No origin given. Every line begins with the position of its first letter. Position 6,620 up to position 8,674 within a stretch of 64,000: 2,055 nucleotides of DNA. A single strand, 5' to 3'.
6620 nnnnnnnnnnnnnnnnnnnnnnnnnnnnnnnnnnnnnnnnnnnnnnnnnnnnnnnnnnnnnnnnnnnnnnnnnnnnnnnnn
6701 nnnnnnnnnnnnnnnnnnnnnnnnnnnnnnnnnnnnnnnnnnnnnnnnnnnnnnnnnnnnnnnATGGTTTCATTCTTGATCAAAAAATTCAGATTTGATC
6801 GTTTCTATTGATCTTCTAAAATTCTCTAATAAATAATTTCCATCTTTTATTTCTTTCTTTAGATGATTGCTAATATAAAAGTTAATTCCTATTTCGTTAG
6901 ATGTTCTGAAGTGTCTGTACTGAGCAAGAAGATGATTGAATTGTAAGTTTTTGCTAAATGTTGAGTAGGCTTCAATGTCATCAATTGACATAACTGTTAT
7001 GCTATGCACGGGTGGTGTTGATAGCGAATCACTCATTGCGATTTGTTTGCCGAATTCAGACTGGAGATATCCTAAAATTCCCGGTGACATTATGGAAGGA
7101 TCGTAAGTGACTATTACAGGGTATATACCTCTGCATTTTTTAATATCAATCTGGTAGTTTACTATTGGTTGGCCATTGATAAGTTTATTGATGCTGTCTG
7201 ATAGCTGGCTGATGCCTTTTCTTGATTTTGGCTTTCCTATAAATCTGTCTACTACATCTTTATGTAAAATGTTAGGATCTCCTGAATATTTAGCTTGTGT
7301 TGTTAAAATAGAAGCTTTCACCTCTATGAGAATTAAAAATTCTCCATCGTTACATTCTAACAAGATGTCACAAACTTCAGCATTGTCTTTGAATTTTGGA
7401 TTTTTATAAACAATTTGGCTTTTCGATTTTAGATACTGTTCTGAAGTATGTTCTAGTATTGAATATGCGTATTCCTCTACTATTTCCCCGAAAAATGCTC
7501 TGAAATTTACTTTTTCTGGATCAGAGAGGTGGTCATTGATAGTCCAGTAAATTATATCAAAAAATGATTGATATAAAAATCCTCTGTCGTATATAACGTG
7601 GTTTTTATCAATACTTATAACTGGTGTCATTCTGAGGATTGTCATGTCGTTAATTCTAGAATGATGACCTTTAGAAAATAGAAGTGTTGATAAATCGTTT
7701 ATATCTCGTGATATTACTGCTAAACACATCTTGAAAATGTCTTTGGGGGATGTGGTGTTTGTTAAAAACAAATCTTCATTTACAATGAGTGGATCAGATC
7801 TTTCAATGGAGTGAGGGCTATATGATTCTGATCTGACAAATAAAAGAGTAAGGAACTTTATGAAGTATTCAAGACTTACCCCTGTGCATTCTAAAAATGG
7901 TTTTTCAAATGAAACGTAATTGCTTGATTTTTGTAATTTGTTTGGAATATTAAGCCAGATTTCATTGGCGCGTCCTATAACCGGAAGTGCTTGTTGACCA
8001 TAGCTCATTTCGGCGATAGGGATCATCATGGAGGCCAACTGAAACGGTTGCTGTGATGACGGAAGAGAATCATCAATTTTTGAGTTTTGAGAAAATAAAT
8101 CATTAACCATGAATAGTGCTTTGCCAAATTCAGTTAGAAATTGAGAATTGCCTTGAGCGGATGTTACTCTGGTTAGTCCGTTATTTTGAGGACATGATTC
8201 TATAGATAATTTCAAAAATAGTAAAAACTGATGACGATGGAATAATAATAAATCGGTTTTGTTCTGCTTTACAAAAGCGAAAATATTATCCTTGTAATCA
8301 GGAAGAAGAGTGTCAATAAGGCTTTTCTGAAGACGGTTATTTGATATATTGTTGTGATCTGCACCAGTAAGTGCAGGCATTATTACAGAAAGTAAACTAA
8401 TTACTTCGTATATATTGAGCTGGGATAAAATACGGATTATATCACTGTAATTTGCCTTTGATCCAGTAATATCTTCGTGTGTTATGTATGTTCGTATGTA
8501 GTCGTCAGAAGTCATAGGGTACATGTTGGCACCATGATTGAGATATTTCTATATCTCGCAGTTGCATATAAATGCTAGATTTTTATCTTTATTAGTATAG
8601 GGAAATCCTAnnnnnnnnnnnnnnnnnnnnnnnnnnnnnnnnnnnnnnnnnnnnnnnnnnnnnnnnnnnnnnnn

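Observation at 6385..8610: AT-rich horizontally acquired island immediately downstream of dnaE encoding a 584-aa PD-(D/E)xK-motif protein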

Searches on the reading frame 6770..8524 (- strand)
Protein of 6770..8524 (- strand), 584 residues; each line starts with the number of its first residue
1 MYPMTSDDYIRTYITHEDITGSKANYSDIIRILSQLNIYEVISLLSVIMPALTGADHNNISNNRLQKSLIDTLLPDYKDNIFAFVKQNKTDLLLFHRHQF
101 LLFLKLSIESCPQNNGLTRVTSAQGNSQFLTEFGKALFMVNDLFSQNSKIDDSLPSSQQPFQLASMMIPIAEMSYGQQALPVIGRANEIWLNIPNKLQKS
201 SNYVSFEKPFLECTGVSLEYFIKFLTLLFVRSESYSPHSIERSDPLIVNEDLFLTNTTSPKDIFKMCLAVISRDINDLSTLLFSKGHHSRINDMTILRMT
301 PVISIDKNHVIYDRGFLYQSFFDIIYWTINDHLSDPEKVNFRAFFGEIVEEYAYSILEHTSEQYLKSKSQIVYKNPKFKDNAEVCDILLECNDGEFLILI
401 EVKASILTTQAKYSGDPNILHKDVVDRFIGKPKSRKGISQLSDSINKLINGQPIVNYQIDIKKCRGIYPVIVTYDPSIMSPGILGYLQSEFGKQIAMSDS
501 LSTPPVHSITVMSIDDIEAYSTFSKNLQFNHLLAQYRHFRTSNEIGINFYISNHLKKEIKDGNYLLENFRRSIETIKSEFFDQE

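Call 5: search_protein_families(library=pfam, proteins=[window:6770-8524:-], max_evalue=1)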
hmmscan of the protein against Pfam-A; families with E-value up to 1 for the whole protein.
window:6770-8524:- (584 aa): 2 families
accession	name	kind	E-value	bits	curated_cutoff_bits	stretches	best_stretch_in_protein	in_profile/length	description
PF13635.12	DUF4143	-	0.057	13.6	28.1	1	334-405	95-160/160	Domain of unknown function (DUF4143)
PF06616.17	BsuBI_PstI_RE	-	0.083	12.7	27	0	414-475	15-77/154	BsuBI/PstI restriction endonuclease domain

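Call 6: search_protein_families(library=padloc, proteins=[window:6770-8524:-], max_evalue=1)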
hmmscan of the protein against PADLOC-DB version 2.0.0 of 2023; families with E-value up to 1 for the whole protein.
window:6770-8524:- (584 aa): 0 families

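Call 7: search_protein_families(library=ncbifam, proteins=[window:6770-8524:-], max_evalue=1)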
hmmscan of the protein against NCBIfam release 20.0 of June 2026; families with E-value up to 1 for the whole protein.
window:6770-8524:- (584 aa): 1 family
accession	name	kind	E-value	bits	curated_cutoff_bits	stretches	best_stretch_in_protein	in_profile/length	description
NF047931.1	antiphage_GapS1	subfamily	2.1e-21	76.4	320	1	202-519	123-419/455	GapS1 family protein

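Call 8: find_homologous_proteins(query=window:6770-8524:-)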
Query window:6770-8524:- (584 aa): 2 proteins with E <= 0.001 among 7168 candidates.
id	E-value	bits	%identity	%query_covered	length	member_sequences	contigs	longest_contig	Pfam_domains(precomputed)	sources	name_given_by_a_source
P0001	0.0e+0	1298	100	99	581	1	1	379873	-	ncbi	ncbi:MAG: hypothetical protein QM758_00900 [Armatimonas sp.]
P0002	1.6e-12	65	23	90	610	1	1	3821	-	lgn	-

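Call 17: search_solved_structures(query=window:6770-8524:-, max_evalue=10, show_alignments=2)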
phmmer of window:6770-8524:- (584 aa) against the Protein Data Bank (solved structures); distinct sequences matched with E-value up to 10: 4.
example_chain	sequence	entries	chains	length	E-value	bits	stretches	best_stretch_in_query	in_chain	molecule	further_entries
9qhc_A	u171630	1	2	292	0.26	13.2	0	173-205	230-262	Engineered tetratricopeptide repeat protein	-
8bu0_A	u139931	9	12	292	1.4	10.8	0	173-204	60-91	Consensus tetratricopeptide repeat protein | Crystal structure of an 8-repeat consensus TPR superhelix with Zinc. | Monomer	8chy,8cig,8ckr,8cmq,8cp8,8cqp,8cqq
2fo7_A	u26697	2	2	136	1.6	10.6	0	173-204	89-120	SYNTHETIC CONSENSUS TPR PROTEIN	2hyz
8ch0_A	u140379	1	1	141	1.7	10.6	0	173-204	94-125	Consensus tetratricopeptide repeat protein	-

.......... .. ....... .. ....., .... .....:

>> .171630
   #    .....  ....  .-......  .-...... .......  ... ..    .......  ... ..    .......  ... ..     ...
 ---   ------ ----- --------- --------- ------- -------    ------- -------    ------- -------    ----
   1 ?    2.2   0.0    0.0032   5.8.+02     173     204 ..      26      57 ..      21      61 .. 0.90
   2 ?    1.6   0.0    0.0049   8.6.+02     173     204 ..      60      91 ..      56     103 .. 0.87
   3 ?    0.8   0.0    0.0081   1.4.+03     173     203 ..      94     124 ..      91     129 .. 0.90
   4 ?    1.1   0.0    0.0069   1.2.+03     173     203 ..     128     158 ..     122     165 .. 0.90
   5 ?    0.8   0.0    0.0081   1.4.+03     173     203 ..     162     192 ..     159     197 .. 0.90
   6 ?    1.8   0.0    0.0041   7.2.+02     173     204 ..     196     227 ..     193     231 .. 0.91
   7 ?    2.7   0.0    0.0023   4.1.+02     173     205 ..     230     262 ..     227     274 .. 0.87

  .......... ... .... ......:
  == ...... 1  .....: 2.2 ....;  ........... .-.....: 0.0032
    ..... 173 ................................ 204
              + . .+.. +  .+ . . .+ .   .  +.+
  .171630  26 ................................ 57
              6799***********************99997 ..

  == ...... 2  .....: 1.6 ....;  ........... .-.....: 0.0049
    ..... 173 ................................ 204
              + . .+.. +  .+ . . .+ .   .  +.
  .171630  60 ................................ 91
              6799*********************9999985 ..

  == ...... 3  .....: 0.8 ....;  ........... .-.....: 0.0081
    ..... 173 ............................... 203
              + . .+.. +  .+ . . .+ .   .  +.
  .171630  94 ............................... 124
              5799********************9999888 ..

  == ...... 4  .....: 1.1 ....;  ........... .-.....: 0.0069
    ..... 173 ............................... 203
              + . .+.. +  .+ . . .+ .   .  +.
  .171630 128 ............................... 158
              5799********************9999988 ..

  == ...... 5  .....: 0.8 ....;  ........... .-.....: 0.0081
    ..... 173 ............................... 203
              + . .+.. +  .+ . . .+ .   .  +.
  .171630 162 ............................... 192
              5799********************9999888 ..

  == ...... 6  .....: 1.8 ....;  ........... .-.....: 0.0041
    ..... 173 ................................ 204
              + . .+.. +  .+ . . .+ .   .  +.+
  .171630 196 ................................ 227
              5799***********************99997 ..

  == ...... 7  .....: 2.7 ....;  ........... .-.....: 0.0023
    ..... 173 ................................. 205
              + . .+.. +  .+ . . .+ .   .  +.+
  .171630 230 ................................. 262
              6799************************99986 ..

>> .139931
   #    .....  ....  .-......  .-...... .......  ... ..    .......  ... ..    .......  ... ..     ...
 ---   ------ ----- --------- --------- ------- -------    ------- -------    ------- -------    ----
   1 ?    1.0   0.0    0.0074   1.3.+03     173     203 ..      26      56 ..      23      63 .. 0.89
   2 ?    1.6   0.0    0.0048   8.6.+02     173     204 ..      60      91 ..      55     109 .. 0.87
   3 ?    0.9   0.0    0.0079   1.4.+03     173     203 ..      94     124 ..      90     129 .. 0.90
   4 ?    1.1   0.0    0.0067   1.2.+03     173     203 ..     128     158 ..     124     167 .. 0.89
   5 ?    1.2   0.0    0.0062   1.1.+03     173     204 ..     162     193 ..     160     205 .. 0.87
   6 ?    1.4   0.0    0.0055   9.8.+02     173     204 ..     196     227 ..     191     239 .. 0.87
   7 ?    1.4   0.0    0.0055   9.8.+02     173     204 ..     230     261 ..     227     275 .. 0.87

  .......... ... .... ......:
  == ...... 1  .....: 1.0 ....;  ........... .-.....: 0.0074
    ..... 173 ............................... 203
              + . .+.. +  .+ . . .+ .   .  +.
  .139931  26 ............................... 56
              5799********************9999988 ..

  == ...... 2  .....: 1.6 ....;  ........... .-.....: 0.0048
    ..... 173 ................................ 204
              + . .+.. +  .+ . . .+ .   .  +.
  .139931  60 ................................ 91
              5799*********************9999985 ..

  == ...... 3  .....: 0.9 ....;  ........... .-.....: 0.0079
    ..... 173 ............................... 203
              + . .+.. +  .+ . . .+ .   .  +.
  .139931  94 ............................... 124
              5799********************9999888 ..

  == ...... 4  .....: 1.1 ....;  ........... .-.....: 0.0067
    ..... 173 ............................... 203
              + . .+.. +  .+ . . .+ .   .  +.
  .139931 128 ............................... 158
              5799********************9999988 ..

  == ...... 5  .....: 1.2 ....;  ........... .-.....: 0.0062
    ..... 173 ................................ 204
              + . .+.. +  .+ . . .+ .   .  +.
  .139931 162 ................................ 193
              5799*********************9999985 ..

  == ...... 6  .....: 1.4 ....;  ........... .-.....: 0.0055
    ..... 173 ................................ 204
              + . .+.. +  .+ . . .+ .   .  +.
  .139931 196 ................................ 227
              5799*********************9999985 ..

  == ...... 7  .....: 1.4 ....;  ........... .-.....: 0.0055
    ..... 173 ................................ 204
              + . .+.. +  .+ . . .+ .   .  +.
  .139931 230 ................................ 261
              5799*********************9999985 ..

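Call 18: search_protein_families(library=phrogs, proteins=[window:6770-8524:-], max_evalue=1)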
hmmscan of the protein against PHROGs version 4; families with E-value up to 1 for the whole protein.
window:6770-8524:- (584 aa): 1 family
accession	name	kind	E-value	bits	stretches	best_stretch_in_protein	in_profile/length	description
phrog_16319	-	unknown function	0.12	13.6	1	23-121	7-100/111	-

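Call 24: search_protein_representatives(protein=window:6770-8524:-)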
Query: 584 residues. Proteins with E-value up to 0.001 (for the whole library): 762; up to 1e-10: 319; up to 1e-30: 28. The best 150 are listed.
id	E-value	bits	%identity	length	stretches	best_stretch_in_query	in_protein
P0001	0.0e+00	1297.7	100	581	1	4-584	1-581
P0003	8.3e-85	302.1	32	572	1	9-549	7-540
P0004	6.9e-83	295.7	34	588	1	9-571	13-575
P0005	4.2e-81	289.8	32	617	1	10-580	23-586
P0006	1.3e-73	265.1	31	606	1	7-582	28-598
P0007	8.3e-66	239.3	32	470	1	126-571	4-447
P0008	4.6e-65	236.9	31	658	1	8-553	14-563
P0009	6.1e-61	223.3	29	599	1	9-564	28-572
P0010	2.3e-60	221.4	30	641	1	12-569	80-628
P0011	8.9e-60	219.4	30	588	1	11-561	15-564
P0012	6.4e-53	196.8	29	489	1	133-559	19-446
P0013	1.4e-49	185.8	27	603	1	8-564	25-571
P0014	2.0e-49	185.3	31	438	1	157-560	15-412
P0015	6.8e-48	180.2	29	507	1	11-478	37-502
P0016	4.0e-47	177.7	28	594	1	10-537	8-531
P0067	2.5e-24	102.4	27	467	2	310-537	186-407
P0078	2.2e-23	99.3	25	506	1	186-536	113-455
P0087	2.9e-22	95.6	30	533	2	240-566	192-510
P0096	1.2e-21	93.5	32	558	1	291-520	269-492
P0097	1.8e-21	93.0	26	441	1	196-545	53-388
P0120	3.6e-20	88.7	26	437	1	195-533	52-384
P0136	6.7e-19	84.5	32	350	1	289-520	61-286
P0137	6.8e-19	84.5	25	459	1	166-539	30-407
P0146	1.9e-18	83.0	27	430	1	162-524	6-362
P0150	4.5e-18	81.8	29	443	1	290-537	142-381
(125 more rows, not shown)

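Call 35: find_homologous_proteins(query=A3, max_evalue=0.00001)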
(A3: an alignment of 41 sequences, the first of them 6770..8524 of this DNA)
Query A3 (41 sequences) (584 aa, profile of the alignment): 4 proteins with E <= 0.00001 among 8000 candidates.
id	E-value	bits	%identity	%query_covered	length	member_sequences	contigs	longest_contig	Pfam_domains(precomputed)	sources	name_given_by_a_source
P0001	4.5e-171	588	100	99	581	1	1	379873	-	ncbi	ncbi:MAG: hypothetical protein QM758_00900 [Armatimonas sp.]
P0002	1.2e-136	475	23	90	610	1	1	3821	-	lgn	-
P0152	1.7e-37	147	24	65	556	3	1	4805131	-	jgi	jgi:hypothetical protein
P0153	1.8e-12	65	23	51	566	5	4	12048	-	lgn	-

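Call 37: search_protein_families(library=ncbifam, alignment_id=A3, max_evalue=0.001)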
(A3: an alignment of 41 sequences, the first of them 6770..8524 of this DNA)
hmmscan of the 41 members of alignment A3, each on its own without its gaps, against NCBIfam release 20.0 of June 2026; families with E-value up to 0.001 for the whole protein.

A. member 1, window:6770-8524:- (584 aa): 1 family
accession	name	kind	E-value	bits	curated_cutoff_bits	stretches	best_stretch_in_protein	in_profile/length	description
NF047931.1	antiphage_GapS1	subfamily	2.1e-21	76.4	320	1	202-519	123-419/455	GapS1 family protein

B. families by the number of members that match (of 41 scanned): 1 family
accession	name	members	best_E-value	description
NF047931.1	antiphage_GapS1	40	1e-22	GapS1 family protein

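Call 38: search_dna_similar(query=window:6770-8524:-, collection=plasmids, mode=protein, max_evalue=0.001, max_rows=30)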
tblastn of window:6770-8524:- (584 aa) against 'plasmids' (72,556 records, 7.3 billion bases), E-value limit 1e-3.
No match.

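Call 39: predict_structure(alignment_id=A3)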
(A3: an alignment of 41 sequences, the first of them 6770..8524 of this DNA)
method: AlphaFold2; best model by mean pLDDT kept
length: 584 residues; sequences in the alignment: 41
mean_pLDDT: 89.4   pTM: 0.91
mean pLDDT of the five models: 89.4, 87.7, 87.6, 87.5, 87.5
residues with pLDDT >= 90: 405; 70-90: 134; 50-70: 37; < 50: 8
segments of 3 or more residues with pLDDT < 50: 1-7
pLDDT, mean of each block of 10 residues (from residue 1): 41 90 96 97 93 76 90 95 92 91 97 93 73 97 78 88 91 80 94 96 95 97 94 82 85 85 94 96 89 94 95 92 95 95 97 95 73 96 97 95 96 95 97 94 95 90 94 94 92 83 89 93 87 90 75 73 83 90 66
secondary structure, 60 per line:
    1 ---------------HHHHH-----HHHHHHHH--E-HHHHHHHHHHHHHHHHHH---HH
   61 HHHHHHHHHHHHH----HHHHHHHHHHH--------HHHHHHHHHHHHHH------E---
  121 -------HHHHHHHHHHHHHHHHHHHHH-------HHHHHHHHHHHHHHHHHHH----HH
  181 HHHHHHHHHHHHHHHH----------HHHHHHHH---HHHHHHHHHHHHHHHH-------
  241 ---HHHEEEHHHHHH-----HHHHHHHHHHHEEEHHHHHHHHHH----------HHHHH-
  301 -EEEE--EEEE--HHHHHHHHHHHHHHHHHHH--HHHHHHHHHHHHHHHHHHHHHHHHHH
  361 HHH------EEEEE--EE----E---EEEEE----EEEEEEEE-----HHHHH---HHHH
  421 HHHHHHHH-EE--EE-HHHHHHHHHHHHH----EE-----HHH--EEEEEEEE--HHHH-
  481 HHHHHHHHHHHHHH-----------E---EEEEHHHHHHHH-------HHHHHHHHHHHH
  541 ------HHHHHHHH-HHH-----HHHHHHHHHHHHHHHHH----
elements in order: H16-20 H26-33 H38-55 H59-73 H78-88 H97-110 H128-148 H156-174 H179-196 H207-214 H218-233 E247-249 H250-255 H261-271 E272-274 H275-284 H295-299 E302-305 E308-311 H314-332 H335-363 E370-374 E387-391 E396-403 H409-413 H417-428 H437-449 E466-473 H476-479 H481-494 E510-513 H514-521 H529-540 H547-554 H564-580

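Call 45: find_encoding_contigs(protein=P0152, flank=10000, max_places=3)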
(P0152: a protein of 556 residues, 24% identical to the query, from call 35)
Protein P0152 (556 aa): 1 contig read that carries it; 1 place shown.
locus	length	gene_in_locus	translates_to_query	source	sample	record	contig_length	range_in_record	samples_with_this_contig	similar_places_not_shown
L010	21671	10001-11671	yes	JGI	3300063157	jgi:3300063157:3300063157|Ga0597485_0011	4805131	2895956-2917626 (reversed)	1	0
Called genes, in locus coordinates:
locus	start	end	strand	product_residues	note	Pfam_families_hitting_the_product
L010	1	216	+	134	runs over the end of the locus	-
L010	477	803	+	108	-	-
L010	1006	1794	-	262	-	-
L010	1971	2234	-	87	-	-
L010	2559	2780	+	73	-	-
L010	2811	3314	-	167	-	-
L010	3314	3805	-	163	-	-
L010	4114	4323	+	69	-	PF13443:HTH_26, PF01381:HTH_3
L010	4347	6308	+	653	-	PF01555:N6_N4_Mtase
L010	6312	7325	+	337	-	PF17761:DUF1016_N, PF06250:YhcG_C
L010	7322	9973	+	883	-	PF04851:ResIII, PF00270:DEAD (weak), PF19778:RE_endonuc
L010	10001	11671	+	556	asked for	-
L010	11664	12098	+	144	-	-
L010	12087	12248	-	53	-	-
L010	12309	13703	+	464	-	-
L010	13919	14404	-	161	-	-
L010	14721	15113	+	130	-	-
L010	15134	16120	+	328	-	PF00665:rve, PF13683:rve_3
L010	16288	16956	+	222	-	-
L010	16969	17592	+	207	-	-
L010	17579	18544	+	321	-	PF05168:HEPN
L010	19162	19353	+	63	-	-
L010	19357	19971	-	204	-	-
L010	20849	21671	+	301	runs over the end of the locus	PF08401:ArdcN, PF18818:MPTase-PolyVal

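Call 47: find_encoding_contigs(protein=P0153, flank=10000, max_places=4)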
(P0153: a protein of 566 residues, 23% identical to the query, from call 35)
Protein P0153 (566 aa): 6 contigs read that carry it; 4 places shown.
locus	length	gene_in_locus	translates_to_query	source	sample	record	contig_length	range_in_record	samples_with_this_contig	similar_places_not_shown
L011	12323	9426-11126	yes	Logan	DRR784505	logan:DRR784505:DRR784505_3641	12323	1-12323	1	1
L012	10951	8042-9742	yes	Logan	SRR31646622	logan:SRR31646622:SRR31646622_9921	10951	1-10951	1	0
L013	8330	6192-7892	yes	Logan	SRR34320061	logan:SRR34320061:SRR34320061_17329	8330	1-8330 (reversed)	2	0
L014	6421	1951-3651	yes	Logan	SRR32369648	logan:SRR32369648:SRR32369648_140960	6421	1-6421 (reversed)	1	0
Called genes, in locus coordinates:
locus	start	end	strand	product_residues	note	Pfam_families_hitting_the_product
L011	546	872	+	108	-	PF12840:HTH_20, PF01022:HTH_5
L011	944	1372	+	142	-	PF01451:LMWPc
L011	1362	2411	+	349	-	PF01758:SBF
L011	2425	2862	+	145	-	-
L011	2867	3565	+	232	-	PF13386:DsbD_2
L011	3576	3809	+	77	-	PF13192:Thioredoxin_3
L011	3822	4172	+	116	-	PF06953:ArsD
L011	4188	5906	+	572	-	PF00142:Fer4_NifH (weak), PF01656:CbiA, PF02374:ArsA_ATPase, PF13614:AAA_31, PF01656:CbiA (weak), PF02374:ArsA_ATPase, PF13614:AAA_31, PF02374:ArsA_ATPase (weak), +14 more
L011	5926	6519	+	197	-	PF04542:Sigma70_r2 (weak), PF08281:Sigma70_r4_2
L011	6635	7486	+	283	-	PF09357:RteC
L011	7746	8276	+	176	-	PF01872:RibD_C, PF00186:DHFR_1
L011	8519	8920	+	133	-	PF12728:HTH_17 (faint)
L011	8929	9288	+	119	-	PF12728:HTH_17 (weak)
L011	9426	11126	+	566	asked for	-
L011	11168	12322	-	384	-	?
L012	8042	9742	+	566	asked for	-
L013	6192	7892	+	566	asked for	-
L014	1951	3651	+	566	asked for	-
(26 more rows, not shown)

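Call 48: find_encoding_contigs(protein=P0002, flank=10000, max_places=3)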
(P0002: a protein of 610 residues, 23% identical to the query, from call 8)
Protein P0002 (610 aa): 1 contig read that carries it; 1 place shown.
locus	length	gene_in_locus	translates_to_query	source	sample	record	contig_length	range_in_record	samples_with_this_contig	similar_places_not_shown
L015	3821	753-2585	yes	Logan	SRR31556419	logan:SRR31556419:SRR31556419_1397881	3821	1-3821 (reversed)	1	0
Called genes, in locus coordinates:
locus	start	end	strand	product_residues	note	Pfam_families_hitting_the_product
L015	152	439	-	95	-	-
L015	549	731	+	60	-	PF21531:Rv2175c_wHTH (weak), PF12728:HTH_17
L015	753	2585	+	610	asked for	-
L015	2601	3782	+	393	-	PF04326:SLFN_AlbA_2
